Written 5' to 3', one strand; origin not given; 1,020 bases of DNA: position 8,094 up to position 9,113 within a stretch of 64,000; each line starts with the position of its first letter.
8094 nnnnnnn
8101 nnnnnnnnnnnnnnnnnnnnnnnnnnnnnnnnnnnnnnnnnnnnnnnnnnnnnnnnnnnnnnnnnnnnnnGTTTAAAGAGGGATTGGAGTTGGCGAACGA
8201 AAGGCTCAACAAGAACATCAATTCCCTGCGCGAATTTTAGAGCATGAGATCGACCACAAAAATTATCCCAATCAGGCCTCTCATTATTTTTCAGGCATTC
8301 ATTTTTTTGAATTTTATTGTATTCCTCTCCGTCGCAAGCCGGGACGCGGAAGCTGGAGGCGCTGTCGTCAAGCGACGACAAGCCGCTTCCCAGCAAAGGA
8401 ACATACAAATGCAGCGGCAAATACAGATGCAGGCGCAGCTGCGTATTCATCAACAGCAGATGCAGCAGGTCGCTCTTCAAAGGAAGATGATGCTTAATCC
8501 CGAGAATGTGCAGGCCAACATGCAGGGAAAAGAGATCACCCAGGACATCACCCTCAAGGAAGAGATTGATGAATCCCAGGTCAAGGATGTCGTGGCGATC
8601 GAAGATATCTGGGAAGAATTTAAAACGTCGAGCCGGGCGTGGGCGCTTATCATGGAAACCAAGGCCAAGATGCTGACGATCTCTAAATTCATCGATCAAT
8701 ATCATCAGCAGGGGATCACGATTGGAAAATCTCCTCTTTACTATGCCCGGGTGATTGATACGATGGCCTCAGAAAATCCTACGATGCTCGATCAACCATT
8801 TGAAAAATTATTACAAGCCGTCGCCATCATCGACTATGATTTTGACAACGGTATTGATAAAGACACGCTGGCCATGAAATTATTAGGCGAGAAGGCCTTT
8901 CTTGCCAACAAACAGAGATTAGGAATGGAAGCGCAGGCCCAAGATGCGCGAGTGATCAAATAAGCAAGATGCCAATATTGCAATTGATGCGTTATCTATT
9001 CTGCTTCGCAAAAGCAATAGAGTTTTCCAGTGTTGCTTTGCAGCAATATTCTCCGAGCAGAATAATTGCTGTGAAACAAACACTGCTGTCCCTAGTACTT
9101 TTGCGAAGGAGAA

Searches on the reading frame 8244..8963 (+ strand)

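Call 4: search_protein_families(library=pfam, proteins=[window:8244-8963:+], max_evalue=0.01)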
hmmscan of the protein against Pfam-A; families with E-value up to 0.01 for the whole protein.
window:8244-8963:+ (239 aa): 0 families

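Call 63: search_protein_families(library=pfam, proteins=[window:8244-8963:+], max_evalue=10)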
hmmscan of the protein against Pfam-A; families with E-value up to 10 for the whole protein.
window:8244-8963:+ (239 aa): 1 family
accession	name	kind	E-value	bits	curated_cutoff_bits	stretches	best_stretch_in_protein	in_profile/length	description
PF16019.10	CSRNP_N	-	0.065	13.6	27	1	18-119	13-113/218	Cysteine/serine-rich nuclear protein N-terminus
